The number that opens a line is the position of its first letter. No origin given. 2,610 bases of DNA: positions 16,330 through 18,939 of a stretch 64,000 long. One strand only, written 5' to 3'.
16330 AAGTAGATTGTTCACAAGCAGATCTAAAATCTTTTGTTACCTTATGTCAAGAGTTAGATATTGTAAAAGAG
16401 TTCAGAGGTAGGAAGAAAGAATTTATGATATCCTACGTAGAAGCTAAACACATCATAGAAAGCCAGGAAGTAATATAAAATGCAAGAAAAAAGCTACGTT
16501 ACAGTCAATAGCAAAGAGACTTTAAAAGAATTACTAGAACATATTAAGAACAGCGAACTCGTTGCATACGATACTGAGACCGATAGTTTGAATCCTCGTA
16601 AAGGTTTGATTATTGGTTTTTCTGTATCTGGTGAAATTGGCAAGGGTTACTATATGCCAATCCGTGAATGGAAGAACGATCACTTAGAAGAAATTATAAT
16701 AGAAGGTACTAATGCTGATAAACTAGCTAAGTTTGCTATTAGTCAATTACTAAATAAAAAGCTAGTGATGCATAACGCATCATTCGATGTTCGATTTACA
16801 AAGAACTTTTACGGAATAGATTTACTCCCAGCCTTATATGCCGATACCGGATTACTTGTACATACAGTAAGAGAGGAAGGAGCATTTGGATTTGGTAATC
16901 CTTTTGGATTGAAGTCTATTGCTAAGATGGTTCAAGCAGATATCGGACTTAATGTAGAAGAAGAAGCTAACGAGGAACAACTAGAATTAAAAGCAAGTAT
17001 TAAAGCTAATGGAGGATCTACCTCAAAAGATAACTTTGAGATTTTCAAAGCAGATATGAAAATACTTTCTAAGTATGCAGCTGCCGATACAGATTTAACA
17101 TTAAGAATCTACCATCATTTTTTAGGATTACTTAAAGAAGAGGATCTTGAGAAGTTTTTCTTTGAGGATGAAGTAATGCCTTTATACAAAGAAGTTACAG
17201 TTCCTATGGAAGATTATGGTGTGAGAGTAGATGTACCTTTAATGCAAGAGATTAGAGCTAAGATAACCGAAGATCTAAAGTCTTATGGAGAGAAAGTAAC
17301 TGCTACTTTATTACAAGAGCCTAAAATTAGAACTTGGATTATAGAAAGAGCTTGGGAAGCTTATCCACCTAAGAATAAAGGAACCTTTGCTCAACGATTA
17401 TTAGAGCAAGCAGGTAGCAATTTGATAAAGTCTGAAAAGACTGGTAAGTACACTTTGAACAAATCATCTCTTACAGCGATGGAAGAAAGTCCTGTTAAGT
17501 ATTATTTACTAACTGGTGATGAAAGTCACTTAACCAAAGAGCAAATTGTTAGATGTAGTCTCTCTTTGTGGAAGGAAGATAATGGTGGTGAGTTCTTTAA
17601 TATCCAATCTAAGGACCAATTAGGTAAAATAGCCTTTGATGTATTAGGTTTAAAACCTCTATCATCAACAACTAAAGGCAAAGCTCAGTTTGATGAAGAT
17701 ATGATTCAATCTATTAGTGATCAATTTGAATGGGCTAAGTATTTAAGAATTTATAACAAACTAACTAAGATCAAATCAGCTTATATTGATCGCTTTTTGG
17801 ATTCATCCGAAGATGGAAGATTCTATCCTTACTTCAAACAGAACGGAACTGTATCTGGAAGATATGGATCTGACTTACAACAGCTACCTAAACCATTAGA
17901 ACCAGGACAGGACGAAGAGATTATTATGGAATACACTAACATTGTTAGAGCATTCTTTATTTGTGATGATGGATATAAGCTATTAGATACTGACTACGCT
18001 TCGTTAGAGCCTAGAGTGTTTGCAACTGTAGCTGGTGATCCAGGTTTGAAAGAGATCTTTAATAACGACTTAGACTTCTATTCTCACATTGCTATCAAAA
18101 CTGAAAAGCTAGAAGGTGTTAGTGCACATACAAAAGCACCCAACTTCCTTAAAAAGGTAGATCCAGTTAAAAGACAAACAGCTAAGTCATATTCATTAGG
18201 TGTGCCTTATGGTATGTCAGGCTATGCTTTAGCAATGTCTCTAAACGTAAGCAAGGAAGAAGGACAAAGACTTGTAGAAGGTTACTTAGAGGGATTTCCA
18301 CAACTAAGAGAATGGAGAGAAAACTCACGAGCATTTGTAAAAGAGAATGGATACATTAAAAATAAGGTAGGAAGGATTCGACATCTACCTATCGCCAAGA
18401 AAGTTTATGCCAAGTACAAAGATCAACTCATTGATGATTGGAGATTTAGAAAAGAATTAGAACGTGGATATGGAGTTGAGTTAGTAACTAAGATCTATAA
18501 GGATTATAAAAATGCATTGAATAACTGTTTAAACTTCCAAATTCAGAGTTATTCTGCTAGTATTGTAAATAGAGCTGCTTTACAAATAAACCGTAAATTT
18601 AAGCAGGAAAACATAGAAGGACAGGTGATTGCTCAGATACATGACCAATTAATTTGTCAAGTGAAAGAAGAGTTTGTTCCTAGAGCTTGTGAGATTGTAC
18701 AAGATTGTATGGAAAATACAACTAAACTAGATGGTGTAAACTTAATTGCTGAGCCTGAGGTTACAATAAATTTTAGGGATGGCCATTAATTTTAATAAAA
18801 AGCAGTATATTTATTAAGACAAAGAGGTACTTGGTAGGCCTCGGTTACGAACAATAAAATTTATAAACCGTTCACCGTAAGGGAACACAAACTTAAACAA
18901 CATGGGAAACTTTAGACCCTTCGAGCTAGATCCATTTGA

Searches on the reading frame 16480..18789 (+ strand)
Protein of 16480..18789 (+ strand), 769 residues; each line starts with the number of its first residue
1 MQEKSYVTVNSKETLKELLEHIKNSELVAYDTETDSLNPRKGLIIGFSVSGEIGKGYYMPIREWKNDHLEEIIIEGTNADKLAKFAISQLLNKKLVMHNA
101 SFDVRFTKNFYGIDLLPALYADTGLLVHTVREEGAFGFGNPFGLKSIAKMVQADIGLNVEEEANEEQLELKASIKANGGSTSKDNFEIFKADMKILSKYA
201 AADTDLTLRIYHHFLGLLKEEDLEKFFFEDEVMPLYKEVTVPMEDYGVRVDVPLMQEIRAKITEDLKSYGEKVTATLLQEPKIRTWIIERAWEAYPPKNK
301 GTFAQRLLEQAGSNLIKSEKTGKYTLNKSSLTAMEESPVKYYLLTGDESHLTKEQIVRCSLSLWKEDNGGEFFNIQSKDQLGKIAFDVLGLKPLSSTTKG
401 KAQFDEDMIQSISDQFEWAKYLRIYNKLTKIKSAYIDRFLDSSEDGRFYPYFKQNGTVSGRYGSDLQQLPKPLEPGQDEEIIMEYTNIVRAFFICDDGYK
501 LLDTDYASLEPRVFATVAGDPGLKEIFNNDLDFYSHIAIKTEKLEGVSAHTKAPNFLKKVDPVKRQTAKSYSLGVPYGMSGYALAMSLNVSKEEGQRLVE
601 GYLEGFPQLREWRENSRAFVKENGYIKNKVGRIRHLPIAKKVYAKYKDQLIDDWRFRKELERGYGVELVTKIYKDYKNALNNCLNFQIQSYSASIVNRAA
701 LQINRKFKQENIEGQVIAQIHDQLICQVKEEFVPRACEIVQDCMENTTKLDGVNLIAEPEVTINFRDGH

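Call 10: search_protein_families(library=pfam, proteins=[window:16480-18789:+])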
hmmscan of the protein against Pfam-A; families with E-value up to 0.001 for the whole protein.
window:16480-18789:+ (769 aa): 2 families
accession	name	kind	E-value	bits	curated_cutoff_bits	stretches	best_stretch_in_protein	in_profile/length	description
PF00476.26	DNA_pol_A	-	4e-63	214.1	34.3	1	368-762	26-376/381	DNA polymerase family A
PF01612.26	DNA_pol_A_exo1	-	1.4e-13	51.4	23.6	1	6-215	1-169/173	3'-5' exonuclease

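Call 22: search_dna_similar(query=window:16480-18789:+, collection=phages, mode=protein, max_rows=15)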
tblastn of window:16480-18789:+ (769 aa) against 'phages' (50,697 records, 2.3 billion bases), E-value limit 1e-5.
Records with a match: 3194; places in all: 3195; records where one place covers at least 80% of the query: 57.
Best place of each record, by identity: <60% 3194.
By first word of the organism name: Mycobacterium 533; Vibrio 472; Salmonella 332; Bacillus 234; Microbacterium 205; Escherichia 197; Pseudomonas 165; Enterococcus 116; Gordonia 112; Klebsiella 101; and 83 more.
By host as written in the record: - 537; Mycobacterium smegmatis mc2 155 397; Microbacterium foliorum NRRL B-24224 SEA 97; Microbacterium foliorum NRRL B-24224 85; Mycobacterium smegmatis mc#155 71; Escherichia coli 69; Pseudomonas aeruginosa 57; Salmonella enterica subsp. enterica serovar Enteritidis PT1 53; and 567 more.
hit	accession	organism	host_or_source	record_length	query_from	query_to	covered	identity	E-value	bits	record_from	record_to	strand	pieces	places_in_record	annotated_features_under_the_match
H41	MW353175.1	Flavobacterium phage vB_FspM_immuto_2-6A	Flavobacterium sp. LMO8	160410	3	769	100%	57.8%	0e+0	836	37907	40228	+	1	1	DNA polymerase family A | hypothetical protein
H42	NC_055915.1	Flavobacterium phage vB_FspM_immuto_2-6A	Flavobacterium sp. LMO8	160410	3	769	100%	57.8%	0e+0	836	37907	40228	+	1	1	DNA polymerase family A | hypothetical protein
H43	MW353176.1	Flavobacterium phage vB_FspM_immuto_3-5A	Flavobacterium sp. LMO8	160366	3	769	100%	57.8%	0e+0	835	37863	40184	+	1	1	DNA polymerase family A | hypothetical protein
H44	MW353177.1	Flavobacterium phage vB_FspM_immuto_13-6C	Flavobacterium sp. LMO8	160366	3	769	100%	57.8%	0e+0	835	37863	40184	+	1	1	DNA polymerase family A | hypothetical protein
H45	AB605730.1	Bacillus phage SP-10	-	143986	3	767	99%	25.1%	3e-26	122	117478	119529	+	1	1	DNA polymerase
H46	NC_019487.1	Bacillus phage SP-10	-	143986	3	767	99%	25.1%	3e-26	122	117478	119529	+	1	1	DNA polymerase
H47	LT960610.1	Bacillus phage SBSphiC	Bacillus subtilis BEST7003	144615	14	767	98%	24.7%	4e-26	122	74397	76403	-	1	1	record has no annotation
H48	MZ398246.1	Escherichia phage IME178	Escherichia coli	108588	6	759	86%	26.1%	1e-21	163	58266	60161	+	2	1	DNA polymerase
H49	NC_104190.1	Escherichia phage IME178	Escherichia coli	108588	6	759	86%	26.1%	1e-21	163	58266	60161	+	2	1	DNA polymerase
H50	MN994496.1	Phage NBEco002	-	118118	6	759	86%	26.0%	1e-21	164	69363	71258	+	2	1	DNA polymerase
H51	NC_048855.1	Phage NBEco002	-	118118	6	759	86%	26.0%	1e-21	164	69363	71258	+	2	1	DNA polymerase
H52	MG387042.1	Salmonella phage SP3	Salmonella sp.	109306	28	759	83%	26.8%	1e-21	164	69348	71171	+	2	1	DNA polymerase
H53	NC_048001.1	Salmonella phage SP3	Salmonella sp.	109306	28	759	83%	26.8%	1e-21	164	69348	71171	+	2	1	DNA polymerase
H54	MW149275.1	Salmonella phage vB_SalS_ABTNLsp9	Salmonella enterica CICC 21501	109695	28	759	83%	26.8%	2e-21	163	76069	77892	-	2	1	DNA polymerase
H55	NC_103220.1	Salmonella phage vB_SalS_ABTNLsp9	Salmonella enterica CICC 21501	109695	28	759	83%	26.8%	2e-21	163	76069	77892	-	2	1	DNA polymerase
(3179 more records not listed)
